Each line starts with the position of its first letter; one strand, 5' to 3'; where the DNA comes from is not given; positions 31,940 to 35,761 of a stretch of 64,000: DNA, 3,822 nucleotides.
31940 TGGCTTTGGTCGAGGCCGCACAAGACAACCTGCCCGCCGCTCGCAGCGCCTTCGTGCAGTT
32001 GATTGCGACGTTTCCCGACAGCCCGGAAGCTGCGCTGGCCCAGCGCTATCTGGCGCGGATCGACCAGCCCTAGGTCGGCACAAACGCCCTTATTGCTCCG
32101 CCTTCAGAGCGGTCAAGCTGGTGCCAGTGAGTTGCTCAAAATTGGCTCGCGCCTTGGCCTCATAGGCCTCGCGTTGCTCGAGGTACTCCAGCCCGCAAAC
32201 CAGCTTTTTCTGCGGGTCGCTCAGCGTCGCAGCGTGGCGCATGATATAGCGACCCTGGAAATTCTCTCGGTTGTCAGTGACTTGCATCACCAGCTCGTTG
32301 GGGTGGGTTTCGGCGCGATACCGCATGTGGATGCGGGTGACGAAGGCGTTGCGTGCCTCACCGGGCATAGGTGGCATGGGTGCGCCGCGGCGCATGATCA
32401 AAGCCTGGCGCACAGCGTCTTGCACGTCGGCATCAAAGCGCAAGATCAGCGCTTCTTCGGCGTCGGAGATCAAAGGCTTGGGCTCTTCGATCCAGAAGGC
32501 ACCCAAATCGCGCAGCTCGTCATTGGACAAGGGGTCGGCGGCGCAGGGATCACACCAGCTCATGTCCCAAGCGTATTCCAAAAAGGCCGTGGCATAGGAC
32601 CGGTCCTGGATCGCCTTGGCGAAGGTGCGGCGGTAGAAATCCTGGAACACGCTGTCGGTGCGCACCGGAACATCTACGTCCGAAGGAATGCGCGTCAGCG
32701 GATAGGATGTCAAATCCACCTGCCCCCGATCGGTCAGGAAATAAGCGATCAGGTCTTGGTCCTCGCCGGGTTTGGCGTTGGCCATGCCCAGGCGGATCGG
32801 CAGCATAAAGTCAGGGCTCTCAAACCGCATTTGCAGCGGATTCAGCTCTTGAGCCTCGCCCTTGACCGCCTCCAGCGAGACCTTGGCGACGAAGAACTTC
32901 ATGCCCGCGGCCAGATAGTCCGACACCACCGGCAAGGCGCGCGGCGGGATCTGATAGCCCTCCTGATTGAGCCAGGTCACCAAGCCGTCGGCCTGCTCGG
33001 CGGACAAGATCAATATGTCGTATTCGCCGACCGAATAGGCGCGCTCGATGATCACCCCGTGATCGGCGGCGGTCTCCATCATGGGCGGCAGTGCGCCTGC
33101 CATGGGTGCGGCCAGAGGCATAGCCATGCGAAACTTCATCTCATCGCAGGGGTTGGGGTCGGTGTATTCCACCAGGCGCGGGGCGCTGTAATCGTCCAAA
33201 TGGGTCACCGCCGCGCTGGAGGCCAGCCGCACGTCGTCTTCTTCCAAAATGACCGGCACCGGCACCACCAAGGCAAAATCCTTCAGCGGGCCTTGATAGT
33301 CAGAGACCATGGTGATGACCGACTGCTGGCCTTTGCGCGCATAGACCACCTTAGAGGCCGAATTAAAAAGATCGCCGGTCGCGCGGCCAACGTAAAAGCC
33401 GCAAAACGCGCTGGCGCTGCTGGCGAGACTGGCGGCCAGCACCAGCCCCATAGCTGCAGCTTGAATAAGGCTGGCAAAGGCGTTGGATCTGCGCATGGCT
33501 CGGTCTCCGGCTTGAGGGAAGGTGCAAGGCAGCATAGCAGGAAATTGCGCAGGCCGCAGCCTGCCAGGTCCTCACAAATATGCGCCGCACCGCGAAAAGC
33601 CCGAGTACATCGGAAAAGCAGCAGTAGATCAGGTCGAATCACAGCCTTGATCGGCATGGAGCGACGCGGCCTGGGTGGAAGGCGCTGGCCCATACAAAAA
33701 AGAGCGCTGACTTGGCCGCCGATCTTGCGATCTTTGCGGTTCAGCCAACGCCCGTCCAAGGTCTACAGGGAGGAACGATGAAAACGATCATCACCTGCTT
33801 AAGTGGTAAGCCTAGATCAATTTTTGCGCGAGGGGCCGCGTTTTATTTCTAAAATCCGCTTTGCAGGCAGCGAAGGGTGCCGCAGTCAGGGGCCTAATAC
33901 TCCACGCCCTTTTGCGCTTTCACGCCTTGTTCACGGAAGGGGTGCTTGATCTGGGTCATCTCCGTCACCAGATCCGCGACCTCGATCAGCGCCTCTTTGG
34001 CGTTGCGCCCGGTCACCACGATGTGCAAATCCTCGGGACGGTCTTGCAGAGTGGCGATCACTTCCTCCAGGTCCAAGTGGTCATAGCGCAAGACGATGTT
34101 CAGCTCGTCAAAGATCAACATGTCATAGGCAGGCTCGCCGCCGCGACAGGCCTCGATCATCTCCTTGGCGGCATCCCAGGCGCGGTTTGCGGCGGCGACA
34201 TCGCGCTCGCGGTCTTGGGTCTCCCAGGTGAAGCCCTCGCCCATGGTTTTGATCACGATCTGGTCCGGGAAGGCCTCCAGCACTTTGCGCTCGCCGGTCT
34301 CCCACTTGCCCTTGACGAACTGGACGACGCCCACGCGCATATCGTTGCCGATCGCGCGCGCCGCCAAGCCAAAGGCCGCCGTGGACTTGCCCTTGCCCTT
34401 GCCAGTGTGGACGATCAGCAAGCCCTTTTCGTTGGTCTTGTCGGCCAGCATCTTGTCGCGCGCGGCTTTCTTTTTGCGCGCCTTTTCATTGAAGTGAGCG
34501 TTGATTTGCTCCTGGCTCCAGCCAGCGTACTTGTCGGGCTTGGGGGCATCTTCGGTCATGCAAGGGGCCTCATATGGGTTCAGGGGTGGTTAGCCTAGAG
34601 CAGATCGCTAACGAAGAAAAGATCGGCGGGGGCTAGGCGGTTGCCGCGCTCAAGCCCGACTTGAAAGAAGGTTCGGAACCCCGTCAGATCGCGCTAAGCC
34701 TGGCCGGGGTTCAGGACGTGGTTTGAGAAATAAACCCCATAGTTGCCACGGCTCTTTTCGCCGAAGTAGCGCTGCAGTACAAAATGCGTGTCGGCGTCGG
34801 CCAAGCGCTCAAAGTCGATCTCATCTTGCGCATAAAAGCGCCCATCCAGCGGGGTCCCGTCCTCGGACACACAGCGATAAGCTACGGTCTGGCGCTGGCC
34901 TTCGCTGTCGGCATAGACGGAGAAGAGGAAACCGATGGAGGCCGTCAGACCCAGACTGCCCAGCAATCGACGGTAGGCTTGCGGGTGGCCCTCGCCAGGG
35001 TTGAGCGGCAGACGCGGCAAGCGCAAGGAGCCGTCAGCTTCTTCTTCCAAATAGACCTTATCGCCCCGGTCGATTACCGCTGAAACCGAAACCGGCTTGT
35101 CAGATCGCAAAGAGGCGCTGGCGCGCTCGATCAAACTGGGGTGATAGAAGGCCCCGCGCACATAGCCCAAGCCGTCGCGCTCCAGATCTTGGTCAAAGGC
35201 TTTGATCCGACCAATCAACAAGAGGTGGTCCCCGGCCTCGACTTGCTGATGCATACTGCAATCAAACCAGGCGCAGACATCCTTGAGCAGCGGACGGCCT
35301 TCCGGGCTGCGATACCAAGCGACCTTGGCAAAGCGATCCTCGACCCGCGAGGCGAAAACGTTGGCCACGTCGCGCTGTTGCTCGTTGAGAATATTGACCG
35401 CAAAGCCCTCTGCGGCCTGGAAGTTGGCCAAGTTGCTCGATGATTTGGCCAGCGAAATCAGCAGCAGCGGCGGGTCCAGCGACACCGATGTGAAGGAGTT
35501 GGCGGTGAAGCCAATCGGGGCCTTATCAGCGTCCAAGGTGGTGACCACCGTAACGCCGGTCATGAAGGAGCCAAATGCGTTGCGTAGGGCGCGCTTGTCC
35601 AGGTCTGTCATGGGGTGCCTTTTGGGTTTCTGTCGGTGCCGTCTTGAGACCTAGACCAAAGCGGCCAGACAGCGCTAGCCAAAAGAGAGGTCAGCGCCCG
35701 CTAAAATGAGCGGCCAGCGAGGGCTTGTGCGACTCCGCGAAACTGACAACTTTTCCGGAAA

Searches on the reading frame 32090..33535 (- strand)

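Call 92: search_protein_families(library=pfam, proteins=[window:32090-33535:-], max_evalue=0.001)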
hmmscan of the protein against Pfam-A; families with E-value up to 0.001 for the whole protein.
window:32090-33535:- (481 aa): 1 family
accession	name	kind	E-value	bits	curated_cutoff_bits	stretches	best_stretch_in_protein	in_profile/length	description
PF10092.14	DUF2330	-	1e-61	209.1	24.7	1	41-414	3-275/279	Uncharacterized protein conserved in bacteria (DUF2330)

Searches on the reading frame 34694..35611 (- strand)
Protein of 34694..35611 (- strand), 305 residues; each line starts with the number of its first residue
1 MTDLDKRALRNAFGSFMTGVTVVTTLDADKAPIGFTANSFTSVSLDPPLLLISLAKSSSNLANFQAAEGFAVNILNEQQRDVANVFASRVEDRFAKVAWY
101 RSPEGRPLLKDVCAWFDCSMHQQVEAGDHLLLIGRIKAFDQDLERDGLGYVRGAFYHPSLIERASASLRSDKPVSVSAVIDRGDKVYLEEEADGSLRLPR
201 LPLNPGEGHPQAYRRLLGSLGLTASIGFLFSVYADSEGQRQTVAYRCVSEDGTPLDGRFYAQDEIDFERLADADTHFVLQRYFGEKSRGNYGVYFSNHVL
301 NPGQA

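Call 4: search_protein_families(library=pfam, proteins=[window:34694-35611:-], max_evalue=1)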
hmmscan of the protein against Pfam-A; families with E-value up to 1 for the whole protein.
window:34694-35611:- (305 aa): 2 families
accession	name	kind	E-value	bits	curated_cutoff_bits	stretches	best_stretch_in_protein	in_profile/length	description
PF01613.24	Flavin_Reduct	-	7.3e-42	143.5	27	1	14-156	2-150/153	Flavin reductase like domain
PF10976.13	DUF2790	-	0.029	14.8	27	1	232-250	35-53/56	Protein of unknown function (DUF2790)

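Call 46: find_related_loci(query=window:34697-35611:-, collection=genome_contigs, flank=6000)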
Query window:34697-35611:- (305 aa) in genome_contigs; peptide patterns used: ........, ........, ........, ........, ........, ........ (x = any residue, [..] = any of these).
214 stretches matched a pattern; 74 encode a relative of the query (tblastn E <= 1e-3); 74 distinct loci.
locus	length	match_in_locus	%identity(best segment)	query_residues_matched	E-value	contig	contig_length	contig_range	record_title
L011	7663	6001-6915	94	1-305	0e+0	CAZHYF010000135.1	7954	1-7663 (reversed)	MAG TPA_asm: uncultured Rhodospirillaceae bacterium isolate SRP334346_co1_21 genome assembly, contig: NODE_7046_length_7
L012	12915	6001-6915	88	1-305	0e+0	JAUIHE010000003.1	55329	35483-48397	MAG: Alphaproteobacteria bacterium isolate Co_bin.199 NODE_4278_length_55329_cov_1.428571, whole genome shotgun sequence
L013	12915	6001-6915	86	1-305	5e-178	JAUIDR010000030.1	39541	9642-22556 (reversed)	MAG: Alphaproteobacteria bacterium isolate 7_bin.81 NODE_1266_length_39541_cov_5.203151, whole genome shotgun sequence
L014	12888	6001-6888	51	1-297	7e-93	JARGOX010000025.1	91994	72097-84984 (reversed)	MAG: Rhizobiaceae bacterium isolate bin_ji_oxhcr1.012 NODE_208_length_91994_cov_14.236015, whole genome shotgun sequence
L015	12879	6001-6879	50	1-298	6e-92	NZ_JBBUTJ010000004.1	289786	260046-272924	Kiloniella sp. GXU_MW_B19 Scaffold4, whole genome shotgun sequence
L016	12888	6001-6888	50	1-297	2e-91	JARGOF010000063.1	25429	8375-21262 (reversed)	MAG: Rhizobiaceae bacterium isolate bin_ce_oilr1.030 NODE_1181_length_25429_cov_7.081343, whole genome shotgun sequence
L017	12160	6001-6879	51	1-298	9e-92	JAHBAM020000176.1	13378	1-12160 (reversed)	MAG: Roseobacter sp. isolate AQU-03 c_000000084237, whole genome shotgun sequence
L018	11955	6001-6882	51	1-299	5e-91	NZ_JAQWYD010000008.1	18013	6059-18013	MAG: Lentibacter sp. isolate cluster3_bin.47 k119_997774, whole genome shotgun sequence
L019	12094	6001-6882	51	1-299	2e-90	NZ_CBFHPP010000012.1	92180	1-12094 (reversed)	MAG: Lentibacter sp. isolate AGTU_91_bin_3_permissive AGTU_91_bin_3_permissive_c12, whole genome shotgun sequence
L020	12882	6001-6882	48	1-299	1e-90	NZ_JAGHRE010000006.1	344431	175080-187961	Tropicibacter sp. R16_0 NODE_6_length_344431_cov_33.858105, whole genome shotgun sequence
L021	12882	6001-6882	46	1-299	9e-88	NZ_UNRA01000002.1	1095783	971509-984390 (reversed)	Tropicibacter sp. Alg240-R139, whole genome shotgun sequence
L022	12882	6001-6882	48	1-299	6e-88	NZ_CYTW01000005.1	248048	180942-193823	Shimia thalassica strain CECT 7735, whole genome shotgun sequence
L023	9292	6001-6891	47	1-298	4e-87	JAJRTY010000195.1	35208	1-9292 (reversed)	MAG: Alphaproteobacteria bacterium isolate Dive96_bin10.136 k141_4452079, whole genome shotgun sequence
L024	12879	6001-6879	48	1-298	3e-86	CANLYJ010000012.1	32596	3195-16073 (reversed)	uncultured Rhodobacteraceae bacterium isolate 356.fasta genome assembly, contig: NODE_12, whole genome shotgun sequence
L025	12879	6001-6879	48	1-298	3e-86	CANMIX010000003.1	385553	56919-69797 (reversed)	uncultured Rhodobacteraceae bacterium isolate 4-2012.fasta genome assembly, contig: NODE_3, whole genome shotgun sequenc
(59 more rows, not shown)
